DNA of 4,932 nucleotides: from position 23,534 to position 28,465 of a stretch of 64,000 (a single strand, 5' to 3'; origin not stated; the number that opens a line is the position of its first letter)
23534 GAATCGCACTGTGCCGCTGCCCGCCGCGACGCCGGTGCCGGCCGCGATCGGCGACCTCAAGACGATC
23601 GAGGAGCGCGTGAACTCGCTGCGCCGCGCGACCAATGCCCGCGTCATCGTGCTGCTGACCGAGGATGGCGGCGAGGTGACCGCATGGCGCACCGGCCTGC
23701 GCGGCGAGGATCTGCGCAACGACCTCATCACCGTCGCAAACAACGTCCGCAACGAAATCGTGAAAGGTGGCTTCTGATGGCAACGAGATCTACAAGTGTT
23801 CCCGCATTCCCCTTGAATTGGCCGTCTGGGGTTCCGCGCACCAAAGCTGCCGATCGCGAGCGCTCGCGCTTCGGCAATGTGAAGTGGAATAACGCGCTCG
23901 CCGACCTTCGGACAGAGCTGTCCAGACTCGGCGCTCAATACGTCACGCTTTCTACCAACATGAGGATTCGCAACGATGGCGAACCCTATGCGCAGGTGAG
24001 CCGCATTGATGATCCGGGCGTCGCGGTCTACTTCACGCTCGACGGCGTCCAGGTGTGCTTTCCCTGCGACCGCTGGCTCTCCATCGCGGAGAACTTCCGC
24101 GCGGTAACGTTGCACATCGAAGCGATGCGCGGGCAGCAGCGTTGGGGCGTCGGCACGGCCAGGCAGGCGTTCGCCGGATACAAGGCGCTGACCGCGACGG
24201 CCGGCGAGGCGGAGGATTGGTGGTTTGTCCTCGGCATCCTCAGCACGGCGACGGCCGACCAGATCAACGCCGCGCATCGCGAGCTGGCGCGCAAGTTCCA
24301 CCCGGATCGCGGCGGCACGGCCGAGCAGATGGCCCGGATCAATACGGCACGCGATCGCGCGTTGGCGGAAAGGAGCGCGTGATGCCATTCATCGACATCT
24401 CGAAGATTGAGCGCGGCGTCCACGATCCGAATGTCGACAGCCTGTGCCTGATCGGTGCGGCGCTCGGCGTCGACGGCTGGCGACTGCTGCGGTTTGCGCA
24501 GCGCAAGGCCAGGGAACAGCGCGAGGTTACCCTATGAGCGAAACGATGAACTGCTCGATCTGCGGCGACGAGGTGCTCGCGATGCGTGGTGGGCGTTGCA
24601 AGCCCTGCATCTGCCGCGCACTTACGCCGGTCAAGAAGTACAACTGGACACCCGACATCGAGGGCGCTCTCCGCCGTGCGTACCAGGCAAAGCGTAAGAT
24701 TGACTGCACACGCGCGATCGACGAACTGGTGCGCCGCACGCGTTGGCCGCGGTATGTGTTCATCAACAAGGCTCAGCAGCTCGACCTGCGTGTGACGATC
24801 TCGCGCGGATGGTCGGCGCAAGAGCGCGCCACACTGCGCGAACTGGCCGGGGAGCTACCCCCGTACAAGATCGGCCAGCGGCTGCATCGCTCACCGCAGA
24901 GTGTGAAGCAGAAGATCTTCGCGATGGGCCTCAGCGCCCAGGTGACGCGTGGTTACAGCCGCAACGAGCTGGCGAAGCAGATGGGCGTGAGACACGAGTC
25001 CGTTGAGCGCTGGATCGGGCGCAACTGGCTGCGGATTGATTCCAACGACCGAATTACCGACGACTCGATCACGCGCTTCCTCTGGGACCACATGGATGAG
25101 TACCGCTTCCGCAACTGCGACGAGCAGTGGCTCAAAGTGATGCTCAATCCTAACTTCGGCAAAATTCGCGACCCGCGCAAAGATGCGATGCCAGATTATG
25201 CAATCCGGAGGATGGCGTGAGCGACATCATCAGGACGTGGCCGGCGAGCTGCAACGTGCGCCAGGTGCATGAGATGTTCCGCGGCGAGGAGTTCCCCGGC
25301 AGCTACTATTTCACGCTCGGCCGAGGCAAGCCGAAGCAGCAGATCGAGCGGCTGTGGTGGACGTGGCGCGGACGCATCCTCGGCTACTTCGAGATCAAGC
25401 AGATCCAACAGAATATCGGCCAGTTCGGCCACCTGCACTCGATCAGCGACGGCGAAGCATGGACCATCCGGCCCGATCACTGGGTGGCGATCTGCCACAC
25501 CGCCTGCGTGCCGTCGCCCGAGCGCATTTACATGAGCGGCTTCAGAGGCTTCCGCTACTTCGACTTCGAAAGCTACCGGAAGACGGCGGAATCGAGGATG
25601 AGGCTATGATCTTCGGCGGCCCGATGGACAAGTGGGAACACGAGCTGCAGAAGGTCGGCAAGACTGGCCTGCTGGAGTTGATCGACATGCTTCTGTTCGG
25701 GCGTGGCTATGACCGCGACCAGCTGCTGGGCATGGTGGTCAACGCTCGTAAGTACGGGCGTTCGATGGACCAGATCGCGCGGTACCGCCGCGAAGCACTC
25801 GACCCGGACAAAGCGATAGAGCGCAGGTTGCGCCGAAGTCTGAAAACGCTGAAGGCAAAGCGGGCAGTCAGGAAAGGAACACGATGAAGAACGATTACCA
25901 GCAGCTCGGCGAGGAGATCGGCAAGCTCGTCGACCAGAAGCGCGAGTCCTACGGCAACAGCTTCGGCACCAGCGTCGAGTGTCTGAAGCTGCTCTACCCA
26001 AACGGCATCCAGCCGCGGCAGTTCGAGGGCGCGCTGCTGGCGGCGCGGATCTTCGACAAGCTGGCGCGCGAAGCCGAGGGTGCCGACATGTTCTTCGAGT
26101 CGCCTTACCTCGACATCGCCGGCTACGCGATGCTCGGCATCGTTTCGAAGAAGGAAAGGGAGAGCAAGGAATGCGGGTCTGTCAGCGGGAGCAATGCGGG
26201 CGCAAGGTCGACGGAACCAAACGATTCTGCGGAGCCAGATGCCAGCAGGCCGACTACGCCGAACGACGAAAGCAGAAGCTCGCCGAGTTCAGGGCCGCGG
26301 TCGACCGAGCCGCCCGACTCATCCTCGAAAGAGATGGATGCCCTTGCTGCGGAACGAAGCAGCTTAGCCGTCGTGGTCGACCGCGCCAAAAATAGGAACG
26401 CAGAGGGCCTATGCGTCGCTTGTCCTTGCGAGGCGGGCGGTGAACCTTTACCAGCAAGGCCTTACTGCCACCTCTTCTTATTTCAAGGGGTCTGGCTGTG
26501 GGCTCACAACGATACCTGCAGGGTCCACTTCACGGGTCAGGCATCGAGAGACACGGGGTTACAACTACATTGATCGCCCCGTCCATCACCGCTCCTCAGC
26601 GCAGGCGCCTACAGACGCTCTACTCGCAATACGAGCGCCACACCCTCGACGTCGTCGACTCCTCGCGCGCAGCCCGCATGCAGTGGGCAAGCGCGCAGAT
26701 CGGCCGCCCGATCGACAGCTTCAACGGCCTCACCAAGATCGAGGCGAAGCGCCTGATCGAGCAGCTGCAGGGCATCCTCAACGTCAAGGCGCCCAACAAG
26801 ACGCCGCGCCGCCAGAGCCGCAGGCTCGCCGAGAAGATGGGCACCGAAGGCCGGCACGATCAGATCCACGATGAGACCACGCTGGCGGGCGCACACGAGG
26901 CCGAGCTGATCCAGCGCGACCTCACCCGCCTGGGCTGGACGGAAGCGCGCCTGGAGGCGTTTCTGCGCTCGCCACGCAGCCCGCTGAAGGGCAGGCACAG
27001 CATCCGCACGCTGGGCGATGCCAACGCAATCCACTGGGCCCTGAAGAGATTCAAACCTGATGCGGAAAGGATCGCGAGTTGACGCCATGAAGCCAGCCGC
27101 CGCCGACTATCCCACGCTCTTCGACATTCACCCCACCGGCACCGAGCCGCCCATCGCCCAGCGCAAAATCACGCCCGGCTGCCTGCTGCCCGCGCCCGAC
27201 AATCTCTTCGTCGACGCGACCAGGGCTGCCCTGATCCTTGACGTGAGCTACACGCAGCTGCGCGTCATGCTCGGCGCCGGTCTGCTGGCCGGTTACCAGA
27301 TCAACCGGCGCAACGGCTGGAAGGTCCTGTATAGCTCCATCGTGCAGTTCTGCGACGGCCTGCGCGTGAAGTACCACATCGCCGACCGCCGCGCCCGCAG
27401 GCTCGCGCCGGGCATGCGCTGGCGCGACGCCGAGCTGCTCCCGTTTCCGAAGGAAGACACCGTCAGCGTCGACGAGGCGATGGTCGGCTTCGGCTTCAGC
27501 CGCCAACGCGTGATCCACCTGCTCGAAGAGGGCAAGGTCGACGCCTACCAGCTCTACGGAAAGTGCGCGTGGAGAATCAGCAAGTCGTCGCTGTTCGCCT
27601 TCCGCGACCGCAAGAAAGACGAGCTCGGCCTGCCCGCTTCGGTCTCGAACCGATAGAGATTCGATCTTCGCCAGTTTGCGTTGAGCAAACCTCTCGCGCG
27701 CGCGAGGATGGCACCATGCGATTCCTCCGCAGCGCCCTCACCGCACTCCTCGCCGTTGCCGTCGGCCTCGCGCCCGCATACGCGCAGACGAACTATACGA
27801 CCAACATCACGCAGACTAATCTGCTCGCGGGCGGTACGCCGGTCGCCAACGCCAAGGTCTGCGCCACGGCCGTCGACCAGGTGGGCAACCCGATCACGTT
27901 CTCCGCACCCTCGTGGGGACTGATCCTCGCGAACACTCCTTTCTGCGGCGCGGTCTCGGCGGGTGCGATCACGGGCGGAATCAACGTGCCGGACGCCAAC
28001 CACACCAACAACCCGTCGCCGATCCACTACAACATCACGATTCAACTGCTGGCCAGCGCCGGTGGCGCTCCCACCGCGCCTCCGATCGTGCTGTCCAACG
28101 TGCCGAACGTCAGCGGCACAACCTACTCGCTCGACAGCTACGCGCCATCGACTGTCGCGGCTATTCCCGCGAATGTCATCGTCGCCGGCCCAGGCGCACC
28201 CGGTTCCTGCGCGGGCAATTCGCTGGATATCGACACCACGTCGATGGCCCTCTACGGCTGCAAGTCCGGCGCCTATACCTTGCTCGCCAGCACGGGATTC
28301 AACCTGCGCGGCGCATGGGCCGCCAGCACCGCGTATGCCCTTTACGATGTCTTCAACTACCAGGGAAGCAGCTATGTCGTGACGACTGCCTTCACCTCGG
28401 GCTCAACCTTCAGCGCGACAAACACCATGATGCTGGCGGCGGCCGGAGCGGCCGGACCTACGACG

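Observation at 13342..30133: Prophage carries two paralogous, exported, tail-spike-like SGNH esterases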

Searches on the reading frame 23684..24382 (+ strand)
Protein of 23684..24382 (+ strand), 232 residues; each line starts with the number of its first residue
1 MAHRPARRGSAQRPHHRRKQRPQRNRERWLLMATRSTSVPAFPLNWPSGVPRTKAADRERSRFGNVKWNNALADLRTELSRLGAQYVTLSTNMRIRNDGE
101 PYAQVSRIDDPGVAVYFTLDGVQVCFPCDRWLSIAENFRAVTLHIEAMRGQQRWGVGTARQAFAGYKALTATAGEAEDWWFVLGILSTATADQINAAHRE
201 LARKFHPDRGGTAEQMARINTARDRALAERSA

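Call 56: search_protein_families(library=pfam, max_evalue=0.01, proteins=[window:23684-24382:+])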
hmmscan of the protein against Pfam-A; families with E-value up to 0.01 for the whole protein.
window:23684-24382:+ (232 aa): 1 family
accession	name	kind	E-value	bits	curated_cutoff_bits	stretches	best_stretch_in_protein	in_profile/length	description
PF00226.36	DnaJ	-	6.8e-07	29.7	27.8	1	179-222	2-49/63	DnaJ domain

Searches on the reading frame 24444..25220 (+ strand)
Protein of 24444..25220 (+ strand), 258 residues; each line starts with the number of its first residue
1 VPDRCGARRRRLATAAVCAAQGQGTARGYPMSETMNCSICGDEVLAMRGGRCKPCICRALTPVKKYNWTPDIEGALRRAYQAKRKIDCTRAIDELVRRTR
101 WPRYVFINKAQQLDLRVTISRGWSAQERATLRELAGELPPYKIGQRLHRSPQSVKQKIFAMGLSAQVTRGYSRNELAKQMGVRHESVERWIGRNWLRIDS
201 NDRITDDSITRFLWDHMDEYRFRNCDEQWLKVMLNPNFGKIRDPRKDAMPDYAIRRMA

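Call 56: search_protein_families(library=pfam, max_evalue=0.01, proteins=[window:24444-25220:+])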
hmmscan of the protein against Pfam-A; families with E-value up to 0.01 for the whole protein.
window:24444-25220:+ (258 aa): 1 family
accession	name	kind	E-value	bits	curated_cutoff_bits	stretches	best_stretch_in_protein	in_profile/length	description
PF13936.12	HTH_38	-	0.0061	16.7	27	0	141-154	24-37/44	Helix-turn-helix domain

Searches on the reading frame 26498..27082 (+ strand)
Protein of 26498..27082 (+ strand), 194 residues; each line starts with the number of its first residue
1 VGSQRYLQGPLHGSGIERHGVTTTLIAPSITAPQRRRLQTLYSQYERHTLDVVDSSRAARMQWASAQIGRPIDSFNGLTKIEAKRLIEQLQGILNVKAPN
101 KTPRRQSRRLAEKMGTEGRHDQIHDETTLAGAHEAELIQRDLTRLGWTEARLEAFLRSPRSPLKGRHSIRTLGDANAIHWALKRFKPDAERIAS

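Call 56: search_protein_families(library=pfam, max_evalue=0.01, proteins=[window:26498-27082:+])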
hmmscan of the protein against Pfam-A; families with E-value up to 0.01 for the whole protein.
window:26498-27082:+ (194 aa): 1 family
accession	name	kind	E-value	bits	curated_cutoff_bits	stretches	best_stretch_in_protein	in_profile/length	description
PF11272.13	DUF3072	-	0.00056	20.1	27.5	0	67-92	29-52/56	Protein of unknown function (DUF3072)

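Call 78: find_related_loci(query=A6, collection=genome_contigs, flank=10000)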
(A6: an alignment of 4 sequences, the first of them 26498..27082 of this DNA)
Query A6 (194 aa) in genome_contigs; peptide patterns used: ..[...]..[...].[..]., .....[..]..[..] (x = any residue, [..] = any of these).
56 stretches matched a pattern; 6 encode a relative of the query (tblastn E <= 1e-3); 6 distinct loci.
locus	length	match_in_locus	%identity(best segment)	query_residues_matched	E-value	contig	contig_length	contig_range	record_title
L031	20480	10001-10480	61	26-185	3e-57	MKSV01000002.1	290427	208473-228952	MAG: Acidobacteriales bacterium 59-55 SCNpilot_cont_750_bf_scaffold_162, whole genome shotgun sequence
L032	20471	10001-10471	59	29-185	3e-53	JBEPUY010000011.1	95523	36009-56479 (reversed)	MAG: Granulicella sp. isolate 22E.metabat2_refined.034_sub NODE_178_length_95523_cov_13.119894, whole genome shotgun seq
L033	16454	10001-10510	56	19-187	9e-53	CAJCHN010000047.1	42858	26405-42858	Rhodanobacteraceae bacterium isolate BOG_genome_mining.136 genome assembly, contig: k141_5794223, whole genome shotgun s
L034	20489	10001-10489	54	20-187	4e-49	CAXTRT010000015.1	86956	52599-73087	MAG TPA_asm: uncultured Acidobacteriaceae bacterium isolate public_SRR14722050_metawrap_bin.2 genome assembly, contig: p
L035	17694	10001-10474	53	29-187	4e-47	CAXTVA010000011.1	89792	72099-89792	MAG TPA_asm: uncultured Acidobacteriaceae bacterium isolate private_T1888_metawrap_bin.6 genome assembly, contig: privat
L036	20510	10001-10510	47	28-194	8e-40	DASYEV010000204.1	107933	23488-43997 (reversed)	MAG TPA_asm: Acidobacteriaceae bacterium isolate SMAG_U4996 k141_839737, whole genome shotgun sequence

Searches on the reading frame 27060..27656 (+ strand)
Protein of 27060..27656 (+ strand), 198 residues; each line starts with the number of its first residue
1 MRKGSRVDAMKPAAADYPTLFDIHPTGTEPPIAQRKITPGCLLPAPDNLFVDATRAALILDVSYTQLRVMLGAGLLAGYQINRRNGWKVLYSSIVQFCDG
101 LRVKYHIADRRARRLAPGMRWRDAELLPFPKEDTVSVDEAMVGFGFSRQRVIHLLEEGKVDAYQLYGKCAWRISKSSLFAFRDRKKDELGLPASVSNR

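Call 56: search_protein_families(library=pfam, max_evalue=0.01, proteins=[window:27060-27656:+])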
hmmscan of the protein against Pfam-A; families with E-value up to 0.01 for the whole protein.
window:27060-27656:+ (198 aa): 1 family
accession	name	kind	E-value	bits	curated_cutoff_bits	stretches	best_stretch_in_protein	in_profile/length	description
PF12728.13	HTH_17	-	1.2e-08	35.5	27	1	136-185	3-50/51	Helix-turn-helix domain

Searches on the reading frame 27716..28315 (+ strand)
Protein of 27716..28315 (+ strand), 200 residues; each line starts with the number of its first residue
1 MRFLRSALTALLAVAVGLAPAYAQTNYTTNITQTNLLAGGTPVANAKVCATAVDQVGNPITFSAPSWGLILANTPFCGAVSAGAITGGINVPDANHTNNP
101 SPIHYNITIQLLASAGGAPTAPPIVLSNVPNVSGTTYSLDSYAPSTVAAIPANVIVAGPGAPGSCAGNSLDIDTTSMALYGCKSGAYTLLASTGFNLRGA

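Call 69: find_related_loci(query=A5, collection=genome_contigs, flank=10000)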
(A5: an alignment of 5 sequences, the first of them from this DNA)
Query A5 (200 aa) in genome_contigs; peptide patterns used: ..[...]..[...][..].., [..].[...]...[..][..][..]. (x = any residue, [..] = any of these).
63 stretches matched a pattern, but none encodes a relative of the query by tblastn (E <= 1e-3).

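Call 70: find_related_loci(query=A5, collection=viral_contigs, flank=10000)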
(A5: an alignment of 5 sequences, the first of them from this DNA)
Query A5 (200 aa) in viral_contigs; peptide patterns used: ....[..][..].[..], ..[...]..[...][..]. (x = any residue, [..] = any of these).
155 stretches matched a pattern; 2 encode a relative of the query (tblastn E <= 1e-3); 2 distinct loci.
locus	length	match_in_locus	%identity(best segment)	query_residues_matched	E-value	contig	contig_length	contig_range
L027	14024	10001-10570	47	1-190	4e-46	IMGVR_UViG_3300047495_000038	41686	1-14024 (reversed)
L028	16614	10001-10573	45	1-190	8e-43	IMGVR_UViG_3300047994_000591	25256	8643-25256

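Call 100: search_solved_structures(query=A4, max_evalue=10)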
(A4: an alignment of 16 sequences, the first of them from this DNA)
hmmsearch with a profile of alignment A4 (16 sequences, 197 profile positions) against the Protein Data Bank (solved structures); distinct sequences matched with E-value up to 10: 0.
